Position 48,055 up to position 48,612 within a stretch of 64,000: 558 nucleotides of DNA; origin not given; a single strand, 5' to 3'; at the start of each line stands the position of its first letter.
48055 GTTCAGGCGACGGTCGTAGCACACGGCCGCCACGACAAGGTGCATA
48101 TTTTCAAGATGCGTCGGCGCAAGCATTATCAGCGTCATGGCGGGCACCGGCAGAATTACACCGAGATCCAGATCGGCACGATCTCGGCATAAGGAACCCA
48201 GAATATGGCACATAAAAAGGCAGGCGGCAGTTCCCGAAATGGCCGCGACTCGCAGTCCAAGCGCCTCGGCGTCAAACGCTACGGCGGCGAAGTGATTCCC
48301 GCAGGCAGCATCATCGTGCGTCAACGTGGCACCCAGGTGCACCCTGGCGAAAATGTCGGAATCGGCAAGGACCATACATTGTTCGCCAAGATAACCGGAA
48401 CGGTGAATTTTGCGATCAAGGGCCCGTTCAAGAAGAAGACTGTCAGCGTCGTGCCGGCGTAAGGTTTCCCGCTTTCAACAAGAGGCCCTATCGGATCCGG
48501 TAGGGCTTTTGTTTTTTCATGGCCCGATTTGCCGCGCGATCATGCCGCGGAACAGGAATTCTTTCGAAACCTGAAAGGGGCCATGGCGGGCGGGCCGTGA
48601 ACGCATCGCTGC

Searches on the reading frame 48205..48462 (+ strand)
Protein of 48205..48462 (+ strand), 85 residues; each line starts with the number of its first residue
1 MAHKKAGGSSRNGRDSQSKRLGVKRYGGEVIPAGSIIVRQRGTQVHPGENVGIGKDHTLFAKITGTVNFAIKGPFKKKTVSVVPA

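Call 84: find_encoding_contigs(protein=window:48205-48462:+, flank=2000, max_places=8)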
Protein window:48205-48462:+ (85 aa): 3 contigs read that carry it; 3 places shown.
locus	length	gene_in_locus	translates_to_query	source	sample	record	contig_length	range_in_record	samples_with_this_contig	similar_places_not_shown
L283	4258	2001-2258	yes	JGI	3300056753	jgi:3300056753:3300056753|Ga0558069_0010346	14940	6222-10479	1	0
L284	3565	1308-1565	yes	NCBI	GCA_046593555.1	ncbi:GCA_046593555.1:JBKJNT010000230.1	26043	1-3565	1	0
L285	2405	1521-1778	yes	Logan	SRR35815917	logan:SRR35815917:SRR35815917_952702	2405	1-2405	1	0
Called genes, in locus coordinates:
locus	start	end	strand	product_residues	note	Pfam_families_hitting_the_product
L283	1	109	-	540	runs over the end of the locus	PF25323:6TM_PilS, PF00512:HisKA, PF02518:HATPase_c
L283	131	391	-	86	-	-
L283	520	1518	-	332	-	PF00348:polyprenyl_synt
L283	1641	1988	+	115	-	PF00829:Ribosomal_L21p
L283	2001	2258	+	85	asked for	PF01016:Ribosomal_L27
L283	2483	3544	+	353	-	PF01018:GTP1_OBG, PF01926:MMR_HSR1, PF02421:FeoB_N (weak)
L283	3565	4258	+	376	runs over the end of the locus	PF00696:AA_kinase, PF01472:PUA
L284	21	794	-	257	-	PF00348:polyprenyl_synt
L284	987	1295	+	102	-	PF00829:Ribosomal_L21p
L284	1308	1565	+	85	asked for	PF01016:Ribosomal_L27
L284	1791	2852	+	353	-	PF01018:GTP1_OBG, PF01926:MMR_HSR1, PF02421:FeoB_N (weak)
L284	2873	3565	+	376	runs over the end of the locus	PF00696:AA_kinase, PF01472:PUA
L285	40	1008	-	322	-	PF00348:polyprenyl_synt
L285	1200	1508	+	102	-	PF00829:Ribosomal_L21p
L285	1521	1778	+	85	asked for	PF01016:Ribosomal_L27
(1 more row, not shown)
